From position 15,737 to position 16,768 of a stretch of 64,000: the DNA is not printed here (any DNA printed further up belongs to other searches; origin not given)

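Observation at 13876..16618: Four-gene cassette: paralogous lipoproteins of unknown family flanking an MsrP-like molybdoenzyme and a b-type cytochrome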

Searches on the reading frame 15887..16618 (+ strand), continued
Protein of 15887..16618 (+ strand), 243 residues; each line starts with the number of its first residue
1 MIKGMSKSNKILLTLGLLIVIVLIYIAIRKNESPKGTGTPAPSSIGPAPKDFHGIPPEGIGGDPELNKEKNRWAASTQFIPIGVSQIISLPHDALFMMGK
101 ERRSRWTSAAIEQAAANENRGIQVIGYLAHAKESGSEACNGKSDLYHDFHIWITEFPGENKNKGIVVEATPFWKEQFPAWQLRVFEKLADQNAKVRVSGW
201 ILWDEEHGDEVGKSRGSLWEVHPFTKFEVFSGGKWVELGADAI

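Call 31: search_protein_representatives(alignment_id=A1)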
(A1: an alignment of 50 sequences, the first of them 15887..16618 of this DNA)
Query: 50 sequences, 238 profile positions. Proteins with E-value up to 0.001 (for the whole library): 2231; up to 1e-10: 1402; up to 1e-30: 382. The best 150 are listed.
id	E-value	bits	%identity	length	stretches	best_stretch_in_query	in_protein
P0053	6.9e-89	313.8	-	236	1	6-233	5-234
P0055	3.4e-83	295.2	-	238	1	6-234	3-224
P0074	8.7e-82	290.6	-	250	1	12-235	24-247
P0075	5.0e-80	284.8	-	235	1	4-231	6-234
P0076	1.4e-76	273.5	-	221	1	26-235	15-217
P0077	8.9e-76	270.9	-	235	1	12-233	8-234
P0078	1.7e-72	260.1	-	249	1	36-235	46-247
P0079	1.5e-71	257.1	-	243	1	18-233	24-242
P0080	1.2e-70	254.2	-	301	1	41-234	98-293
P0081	4.7e-70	252.2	-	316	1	33-233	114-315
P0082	7.8e-70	251.5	-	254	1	41-232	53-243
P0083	2.0e-69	250.1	-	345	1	44-234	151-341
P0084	7.4e-69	248.3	-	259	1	36-232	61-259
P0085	9.2e-69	248.0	-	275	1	43-235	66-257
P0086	1.4e-68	247.3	-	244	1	19-234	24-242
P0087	2.3e-68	246.7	-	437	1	37-235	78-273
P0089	9.1e-68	244.7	-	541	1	39-232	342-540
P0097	2.1e-64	233.7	-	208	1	42-232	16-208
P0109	3.7e-62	226.3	-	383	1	40-232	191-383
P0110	9.7e-62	225.0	-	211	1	41-232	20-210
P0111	1.2e-61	224.6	-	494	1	41-235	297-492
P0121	9.8e-60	218.4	-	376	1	41-233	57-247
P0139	1.1e-56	208.4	-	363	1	13-234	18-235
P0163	2.3e-54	200.9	-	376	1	37-235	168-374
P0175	3.6e-53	196.9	-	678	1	35-235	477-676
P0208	3.1e-49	184.0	-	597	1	39-235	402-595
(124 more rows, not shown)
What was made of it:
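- The OB family is large and broad: 2,231 representatives at E<=1e-3 and 382 at E<=1e-30 (call 31).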

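Call 32: search_protein_families(library=pfam, proteins=[P0089, P0111, P0175, P0208, P0087, P0083, P0109, P0121, P0163, P0139], max_evalue=0.01)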
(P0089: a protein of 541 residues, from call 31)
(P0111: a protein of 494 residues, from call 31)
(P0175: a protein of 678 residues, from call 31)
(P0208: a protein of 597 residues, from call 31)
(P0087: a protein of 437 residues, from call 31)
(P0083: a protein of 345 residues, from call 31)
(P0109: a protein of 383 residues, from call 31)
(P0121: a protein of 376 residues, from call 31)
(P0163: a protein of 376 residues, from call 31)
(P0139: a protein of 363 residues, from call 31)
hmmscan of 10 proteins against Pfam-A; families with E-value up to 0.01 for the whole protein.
P0089 (541 aa): 1 family
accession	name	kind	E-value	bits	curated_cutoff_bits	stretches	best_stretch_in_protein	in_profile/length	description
PF02265.22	S1-P1_nuclease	-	2.9e-38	132.6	29.5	1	34-315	1-257/258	S1/P1 Nuclease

P0111 (494 aa): 1 family
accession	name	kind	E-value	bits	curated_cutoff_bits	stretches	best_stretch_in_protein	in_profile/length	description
PF02265.22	S1-P1_nuclease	-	1.8e-59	202.1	29.5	1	25-257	1-257/258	S1/P1 Nuclease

P0175 (678 aa): 1 family
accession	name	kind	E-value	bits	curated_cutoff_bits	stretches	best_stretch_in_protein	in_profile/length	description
PF18915.5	DUF5667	-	1.4e-07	32.2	27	1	130-202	2-68/99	Domain of unknown function (DUF5667)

P0208 (597 aa): 1 family
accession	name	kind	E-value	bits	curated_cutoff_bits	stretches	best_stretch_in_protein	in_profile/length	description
PF18915.5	DUF5667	-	4.7e-10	40.2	27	1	129-204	2-75/99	Domain of unknown function (DUF5667)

P0087 (437 aa): 1 family
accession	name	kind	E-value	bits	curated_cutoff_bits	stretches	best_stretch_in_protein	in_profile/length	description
PF00932.25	LTD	-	1.6e-16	61.1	34.3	1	327-434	6-108/109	Lamin Tail Domain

P0083 (345 aa): 0 families

P0109 (383 aa): 0 families

P0121 (376 aa): 1 family
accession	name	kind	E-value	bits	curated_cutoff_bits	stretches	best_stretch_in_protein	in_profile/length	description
PF20598.4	DUF6795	-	0.0082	16.9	27.4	0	298-336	1-40/103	Domain of unknown function (DUF6795)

P0163 (376 aa): 1 family
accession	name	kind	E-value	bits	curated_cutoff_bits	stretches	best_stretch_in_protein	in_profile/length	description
PF18938.6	aRib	-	0.0077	16.5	27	0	17-55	17-50/71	Atypical Rib domain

P0139 (363 aa): 0 families

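Call 38: search_protein_families(library=pfam, alignment_id=A2, max_evalue=0.001)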
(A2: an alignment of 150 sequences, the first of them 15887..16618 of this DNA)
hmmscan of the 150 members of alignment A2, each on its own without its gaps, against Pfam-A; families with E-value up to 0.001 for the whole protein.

A. member 1, window:15887-16618:+ (243 aa): 0 families

B. families by the number of members that match (of 150 scanned): 7 families
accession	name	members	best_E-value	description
PF08239.17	SH3_3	7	4.6e-10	Bacterial SH3 domain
PF02265.22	S1-P1_nuclease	2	1.8e-59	S1/P1 Nuclease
PF18915.5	DUF5667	2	4.7e-10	Domain of unknown function (DUF5667)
PF06347.19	SH3_4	2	2.5e-05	Bacterial SH3 domain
PF00932.25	LTD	1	1.6e-16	Lamin Tail Domain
PF21777.3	SDR-like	1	3.2e-05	Short chain dehydrogenase-like protein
PF09000.15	Cytotoxic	1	0.0004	Cytotoxic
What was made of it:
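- SH3_3 occurs in 7 of 150 representatives (call 38). SH3_3 fusions, which are typical of cell-wall enzymes (call 38).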

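Call 40: search_protein_families(library=padloc, proteins=[window:15887-16618:+, P0089, P0087], max_evalue=0.1)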
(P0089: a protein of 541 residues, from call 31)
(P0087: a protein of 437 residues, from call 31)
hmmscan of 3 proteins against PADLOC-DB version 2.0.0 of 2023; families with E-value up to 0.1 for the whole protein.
window:15887-16618:+ (243 aa): 0 families

P0089 (541 aa): 0 families

P0087 (437 aa): 1 family
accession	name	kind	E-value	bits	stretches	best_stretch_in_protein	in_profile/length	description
PDLC01096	C3a212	-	0.00011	19.5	1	326-431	194-277/279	SNc+LTD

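Call 41: search_protein_families(library=phrogs, proteins=[window:15887-16618:+, P0083, P0109], max_evalue=0.1)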
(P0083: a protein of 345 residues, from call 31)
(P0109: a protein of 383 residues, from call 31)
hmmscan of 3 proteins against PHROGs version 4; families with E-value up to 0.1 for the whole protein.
window:15887-16618:+ (243 aa): 0 families

P0083 (345 aa): 0 families

P0109 (383 aa): 1 family
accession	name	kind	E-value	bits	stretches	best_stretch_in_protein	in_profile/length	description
phrog_14525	-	unknown function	0.054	15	0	215-273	15-73/89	-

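Call 42: find_related_loci(query=A1, collection=genome_contigs, flank=8000)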
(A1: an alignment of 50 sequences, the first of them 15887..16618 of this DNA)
Query A1 (243 aa) in genome_contigs; peptide patterns used: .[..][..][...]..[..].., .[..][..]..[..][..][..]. (x = any residue, [..] = any of these).
322 stretches matched a pattern; 277 encode a relative of the query (tblastn E <= 1e-3); the best 80 are kept; 80 distinct loci.
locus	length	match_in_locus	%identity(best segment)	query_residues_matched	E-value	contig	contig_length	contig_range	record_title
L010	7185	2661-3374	79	4-243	2e-127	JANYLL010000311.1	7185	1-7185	MAG: Ignavibacteriae bacterium isolate GL140_6_metabinner_38 GL140_6_k141_1483743, whole genome shotgun sequence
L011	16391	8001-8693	64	6-238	1e-97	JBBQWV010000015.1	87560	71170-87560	MAG: Candidatus Kapaibacterium sp. isolate Co_metawrap_2078 Cmw_2078_k141_19845989_length_87560_cov_30.0000, whole genom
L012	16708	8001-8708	56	5-239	3e-89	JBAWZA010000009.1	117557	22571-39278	MAG: bacterium isolate ELA103 MAG103_9, whole genome shotgun sequence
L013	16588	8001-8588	57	46-241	1e-74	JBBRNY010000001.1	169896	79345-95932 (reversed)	MAG: Candidatus Kapaibacterium sp. isolate La1_metabat2.223 LA1C_B2.223_k141_2750074L_169896_cov_11.6825, whole genome s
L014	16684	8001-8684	51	7-232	1e-70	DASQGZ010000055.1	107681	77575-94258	MAG TPA_asm: Candidatus Kapaibacterium sp. isolate SMAG_U11820 k141_255963, whole genome shotgun sequence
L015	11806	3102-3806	44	6-241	1e-69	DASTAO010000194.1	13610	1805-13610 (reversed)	MAG TPA_asm: Candidatus Kapaibacterium sp. isolate SMAG_U739 k141_472490, whole genome shotgun sequence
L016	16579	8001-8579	51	46-238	3e-68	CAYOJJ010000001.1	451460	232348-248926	MAG TPA_asm: uncultured Alphaproteobacteria bacterium isolate SRP262948_co1_66 genome assembly, contig: NODE_8_length_45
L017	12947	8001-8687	47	10-241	8e-64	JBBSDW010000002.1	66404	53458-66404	MAG: Candidatus Kapaibacterium sp. isolate LS1_sbin.25 LS1_sbin.25_K_1134949_L_66404_cov_13.4465, whole genome shotgun s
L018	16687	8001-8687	46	2-238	3e-63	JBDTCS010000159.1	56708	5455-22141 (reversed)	MAG: Candidatus Kapaibacterium sp. isolate cluster2_bin.161 k127_5298257, whole genome shotgun sequence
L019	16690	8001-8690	45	5-238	3e-61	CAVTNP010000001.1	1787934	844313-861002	MAG: Ignavibacteriota bacterium isolate MFD04780.bin.1.195 genome assembly, contig: contig_13287, whole genome shotgun s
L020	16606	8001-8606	49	36-238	2e-60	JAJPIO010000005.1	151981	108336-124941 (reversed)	MAG: Bacteroidetes bacterium isolate Centralia_MAG_334 k107_10063779, whole genome shotgun sequence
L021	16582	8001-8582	48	48-241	3e-60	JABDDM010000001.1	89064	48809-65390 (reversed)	MAG: Ignavibacteria bacterium isolate BWMinHeated_Nextera80_MAG5 3300020872.a:Ga0207148_1001, whole genome shotgun seque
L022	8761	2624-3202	47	48-240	7e-60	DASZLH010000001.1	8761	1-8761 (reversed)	MAG TPA_asm: Candidatus Kapaibacterium sp. isolate SMAG_U5859 k141_2748225, whole genome shotgun sequence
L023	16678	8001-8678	48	14-240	1e-59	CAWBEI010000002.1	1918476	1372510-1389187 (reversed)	MAG: Ignavibacteriota bacterium isolate MFD04780.bin.1.147 genome assembly, contig: contig_16205, whole genome shotgun s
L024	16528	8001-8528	50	66-241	2e-59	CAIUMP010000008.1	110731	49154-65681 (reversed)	MAG: uncultured Ignavibacteriae bacterium isolate Ki2-D3_bin-1418 genome assembly, contig: bin-1418:08/62, whole genome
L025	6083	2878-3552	45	19-237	2e-58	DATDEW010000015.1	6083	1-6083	MAG TPA_asm: Candidatus Kapaibacterium sp. isolate SMAG_U210 k141_1171886, whole genome shotgun sequence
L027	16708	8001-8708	43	2-237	3e-58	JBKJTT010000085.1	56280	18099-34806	MAG: Candidatus Kapaibacterium sp. isolate ant_bin.634 k117_4979286, whole genome shotgun sequence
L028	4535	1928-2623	41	5-237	2e-57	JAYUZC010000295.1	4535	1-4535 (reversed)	MAG: Bacteroidota bacterium isolate GL139_UP_metabinner_9 GL139_UP_metabinner_9_294, whole genome shotgun sequence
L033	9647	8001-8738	39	3-238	3e-51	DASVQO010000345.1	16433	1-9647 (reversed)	MAG TPA_asm: Chloroflexia bacterium isolate SMAG_U3210 k141_619217, whole genome shotgun sequence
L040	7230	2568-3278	38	13-238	1e-48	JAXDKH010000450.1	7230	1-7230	MAG: Chloroflexia bacterium isolate BP_590 scaffold_2045375, whole genome shotgun sequence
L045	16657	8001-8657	39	28-238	2e-46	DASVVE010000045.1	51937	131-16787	MAG TPA_asm: Chloroflexia bacterium isolate SMAG_U3335 k141_223412, whole genome shotgun sequence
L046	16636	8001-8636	40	38-238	9e-46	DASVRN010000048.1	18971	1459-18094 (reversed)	MAG TPA_asm: Chloroflexia bacterium isolate SMAG_U3237 k141_441220, whole genome shotgun sequence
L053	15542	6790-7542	36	3-238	3e-45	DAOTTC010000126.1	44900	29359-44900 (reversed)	MAG TPA_asm: Chloroflexia bacterium isolate B3_56 k87_581063, whole genome shotgun sequence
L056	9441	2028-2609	37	40-239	6e-45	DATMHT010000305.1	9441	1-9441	MAG TPA_asm: Gemmatimonadaceae bacterium isolate SMAG_U13523 k141_71544, whole genome shotgun sequence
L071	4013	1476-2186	35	5-238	2e-43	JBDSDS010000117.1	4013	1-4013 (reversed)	MAG: Chloroflexia bacterium isolate cluster1_bin.187 k127_5724777, whole genome shotgun sequence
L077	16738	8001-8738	35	12-238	2e-42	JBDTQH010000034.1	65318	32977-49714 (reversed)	MAG: Chloroflexota bacterium isolate cluster3_bin.217 NODE_941_length_65318_cov_17.123608, whole genome shotgun sequence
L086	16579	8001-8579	39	40-238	2e-42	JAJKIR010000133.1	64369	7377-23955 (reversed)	MAG: Gemmatimonas sp. isolate b28_HoplandSoilSeptJan k101_4560080, whole genome shotgun sequence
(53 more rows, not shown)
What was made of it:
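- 277 GTDB loci cover Kapaibacteria/Ignavibacteriota, Chloroflexia, Acidobacteriota, Gemmatimonadota and Myxococcales (call 42).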

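Call 45: search_protein_families(library=pfam, proteins=[L077:6476-7870:+, L053:5487-6635:-, L071:815-1279:-, L077:5909-6469:+, L045:4924-5469:+, L046:13077-14762:+, L040:3706-4116:+, L033:7788-9188:+, L086:7212-8585:+, L056:897-2618:+], max_evalue=0.001)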
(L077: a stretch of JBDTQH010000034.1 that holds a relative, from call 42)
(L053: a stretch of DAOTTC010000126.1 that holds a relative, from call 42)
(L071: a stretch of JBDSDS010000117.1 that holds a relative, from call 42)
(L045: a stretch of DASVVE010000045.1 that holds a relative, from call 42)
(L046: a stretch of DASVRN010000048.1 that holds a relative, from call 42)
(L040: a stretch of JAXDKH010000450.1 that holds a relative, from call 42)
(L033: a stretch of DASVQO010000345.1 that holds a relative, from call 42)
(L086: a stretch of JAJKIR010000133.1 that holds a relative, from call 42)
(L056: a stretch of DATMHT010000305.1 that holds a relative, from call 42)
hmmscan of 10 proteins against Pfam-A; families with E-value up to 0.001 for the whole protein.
L077:6476-7870:+ (464 aa): 1 family
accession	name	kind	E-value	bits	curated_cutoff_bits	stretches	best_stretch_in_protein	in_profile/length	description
PF01075.23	Glyco_transf_9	-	2.8e-31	109.1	22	1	199-433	20-242/247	Glycosyltransferase family 9 (heptosyltransferase)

L053:5487-6635:- (382 aa): 0 families

L071:815-1279:- (154 aa): 0 families

L077:5909-6469:+ (186 aa): 0 families

L045:4924-5469:+ (181 aa): 0 families

L046:13077-14762:+ (561 aa): 1 family
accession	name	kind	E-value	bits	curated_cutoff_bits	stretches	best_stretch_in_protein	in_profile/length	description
PF03752.18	ALF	-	0.00092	19.5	25.4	0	432-462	8-38/42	Short repeats of unknown function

L040:3706-4116:+ (136 aa): 0 families

L033:7788-9188:+ (466 aa): 1 family
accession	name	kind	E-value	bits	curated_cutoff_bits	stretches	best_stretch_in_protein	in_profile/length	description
PF00932.25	LTD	-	6.3e-20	72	34.3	1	354-463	3-108/109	Lamin Tail Domain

L086:7212-8585:+ (457 aa): 0 families

L056:897-2618:+ (573 aa): 0 families
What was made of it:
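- A heptosyltransferase neighbour in Chloroflexia (call 45).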

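Call 60: find_encoding_contigs(protein=P0054, flank=6000, max_places=2)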
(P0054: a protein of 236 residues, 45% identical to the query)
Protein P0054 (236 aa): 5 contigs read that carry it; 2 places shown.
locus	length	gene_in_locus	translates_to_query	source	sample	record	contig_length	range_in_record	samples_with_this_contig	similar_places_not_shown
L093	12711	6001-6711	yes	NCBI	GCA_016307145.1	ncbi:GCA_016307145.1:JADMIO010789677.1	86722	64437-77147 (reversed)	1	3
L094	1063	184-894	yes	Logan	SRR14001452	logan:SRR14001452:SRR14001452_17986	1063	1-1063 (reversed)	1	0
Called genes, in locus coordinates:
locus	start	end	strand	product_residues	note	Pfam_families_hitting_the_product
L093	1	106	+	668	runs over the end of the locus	PF16177:ACAS_N, PF00501:AMP-binding, PF13193:AMP-binding_C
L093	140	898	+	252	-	PF19765:DUF6252 (weak)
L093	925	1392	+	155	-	PF12867:DinB_2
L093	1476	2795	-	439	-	PF05977:MFS_3, PF07690:MFS_1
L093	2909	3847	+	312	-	-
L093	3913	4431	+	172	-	-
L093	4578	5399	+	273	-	PF00510:COX3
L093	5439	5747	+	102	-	PF03626:COX4_pro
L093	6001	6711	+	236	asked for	-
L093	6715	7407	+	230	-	PF00174:Oxidored_molyb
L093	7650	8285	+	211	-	PF01292:Ni_hydr_CYTB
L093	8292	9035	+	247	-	-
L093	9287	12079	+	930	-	PF17517:IgGFc_binding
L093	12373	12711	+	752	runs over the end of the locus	PF01590:GAF (weak), PF13185:GAF_2, PF13492:GAF_3 (weak), PF07228:SpoIIE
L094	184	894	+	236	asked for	-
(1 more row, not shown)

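Call 64: fold_search(model_id=the predicted structure, library=viral)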
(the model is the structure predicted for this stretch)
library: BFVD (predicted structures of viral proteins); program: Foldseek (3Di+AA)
matches with E <= 10: 396; with E <= 0.001: 0
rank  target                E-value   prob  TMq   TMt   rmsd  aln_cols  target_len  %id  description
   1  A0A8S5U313            1.9e-03  1.00  0.31  0.23   5.9       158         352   13  Host cell surface-exposed lipoprotein [Siphoviridae sp. ctoyo6]
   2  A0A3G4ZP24            2.1e-03  0.99  0.28  0.47  13.3       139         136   12  Uncharacterized protein [Terrestrivirus sp.]
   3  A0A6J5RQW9            4.0e-03  0.99  0.25  0.38   6.4       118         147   16  Uncharacterized protein [uncultured Caudovirales phage]
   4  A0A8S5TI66            4.2e-03  0.99  0.33  0.38   7.0       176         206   15  Uncharacterized protein [Myoviridae sp. ctIty1]
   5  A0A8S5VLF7            8.7e-03  0.99  0.22  0.06   4.3        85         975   15  (no name in the UniProt tables at hand)
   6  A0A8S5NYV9            9.9e-03  0.87  0.31  0.34  22.5       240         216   12  tRNA_anti-like [Siphoviridae sp. ctiMP24]
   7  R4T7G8                1.2e-02  0.98  0.33  0.24   6.0       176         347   10  (no name in the UniProt tables at hand)
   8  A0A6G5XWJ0            1.3e-02  0.90  0.26  0.38   6.4       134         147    8  (no name in the UniProt tables at hand)
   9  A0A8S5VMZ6            1.7e-02  1.00  0.34  0.12   4.5       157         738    9  (no name in the UniProt tables at hand)
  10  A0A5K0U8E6            1.8e-02  0.87  0.29  0.13  12.8       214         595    9  lysine--tRNA ligase [Yasminevirus sp. GU-2018]
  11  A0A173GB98            1.8e-02  0.66  0.23  0.44   9.6       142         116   14  (no name in the UniProt tables at hand)
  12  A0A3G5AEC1            2.0e-02  0.99  0.29  0.14   3.8       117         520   15  Asparaginyl-tRNA synthetase [Satyrvirus sp.]
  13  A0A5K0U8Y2            2.0e-02  0.85  0.28  0.13   9.7       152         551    8  Aminoacyl-transfer RNA synthetases class-II family profile domain-containing protein [Yasminevirus sp. GU-2018]
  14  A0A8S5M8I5            2.2e-02  0.47  0.20  0.18  13.2       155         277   10  Prokaryotic membrane lipoprotein lipid attachment site [Caudovirales sp. ctCiv1]
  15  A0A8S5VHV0            2.3e-02  0.60  0.28  0.17   9.4       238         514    8  Putative nucleic acid-binding lipoprotein.1, putative nucleic acid-binding lipoprotein [Siphoviridae sp. ctNxi14]
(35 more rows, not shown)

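Call 66: list_cluster_members(proteins=[P0087, P0089, P0111, P0083, P0097, P0110, P0175, P0121, P0074, P0034])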
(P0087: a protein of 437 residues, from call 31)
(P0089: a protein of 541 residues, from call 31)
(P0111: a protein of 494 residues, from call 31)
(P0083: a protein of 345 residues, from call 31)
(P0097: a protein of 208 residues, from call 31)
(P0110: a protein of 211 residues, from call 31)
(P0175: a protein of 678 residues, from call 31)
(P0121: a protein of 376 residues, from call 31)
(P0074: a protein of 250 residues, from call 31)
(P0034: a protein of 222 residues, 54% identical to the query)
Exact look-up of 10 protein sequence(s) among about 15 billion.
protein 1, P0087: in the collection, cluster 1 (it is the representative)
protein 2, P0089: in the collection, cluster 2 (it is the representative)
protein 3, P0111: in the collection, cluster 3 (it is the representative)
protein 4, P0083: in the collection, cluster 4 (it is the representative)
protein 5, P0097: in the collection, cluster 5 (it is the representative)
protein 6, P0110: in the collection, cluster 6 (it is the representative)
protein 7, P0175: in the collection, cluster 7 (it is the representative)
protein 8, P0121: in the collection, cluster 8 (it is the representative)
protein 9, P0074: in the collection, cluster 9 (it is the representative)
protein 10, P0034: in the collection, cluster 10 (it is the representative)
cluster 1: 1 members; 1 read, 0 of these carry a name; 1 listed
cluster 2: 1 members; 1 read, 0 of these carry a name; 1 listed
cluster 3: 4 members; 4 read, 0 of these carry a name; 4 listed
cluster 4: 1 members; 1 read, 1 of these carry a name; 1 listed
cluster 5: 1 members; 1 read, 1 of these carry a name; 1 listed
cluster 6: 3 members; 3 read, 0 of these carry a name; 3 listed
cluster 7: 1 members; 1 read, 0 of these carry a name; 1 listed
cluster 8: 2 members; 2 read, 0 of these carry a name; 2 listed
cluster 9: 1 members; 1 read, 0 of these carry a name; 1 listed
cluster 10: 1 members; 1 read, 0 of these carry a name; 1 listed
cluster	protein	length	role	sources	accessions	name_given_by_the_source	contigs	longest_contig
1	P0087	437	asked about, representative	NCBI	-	-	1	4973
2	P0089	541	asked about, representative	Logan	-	-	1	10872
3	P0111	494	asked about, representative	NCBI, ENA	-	-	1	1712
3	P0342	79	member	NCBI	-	-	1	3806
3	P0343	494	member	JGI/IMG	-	-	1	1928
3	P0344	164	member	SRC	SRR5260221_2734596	-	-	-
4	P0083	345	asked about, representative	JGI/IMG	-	hypothetical protein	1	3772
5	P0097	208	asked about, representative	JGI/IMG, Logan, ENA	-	hypothetical protein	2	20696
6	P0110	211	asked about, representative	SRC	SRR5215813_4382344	-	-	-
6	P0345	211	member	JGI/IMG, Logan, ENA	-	-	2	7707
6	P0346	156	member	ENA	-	-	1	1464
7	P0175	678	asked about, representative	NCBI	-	-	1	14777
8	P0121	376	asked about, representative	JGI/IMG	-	-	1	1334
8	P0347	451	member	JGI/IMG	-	-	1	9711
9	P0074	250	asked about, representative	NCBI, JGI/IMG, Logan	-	-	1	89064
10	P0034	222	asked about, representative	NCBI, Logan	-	-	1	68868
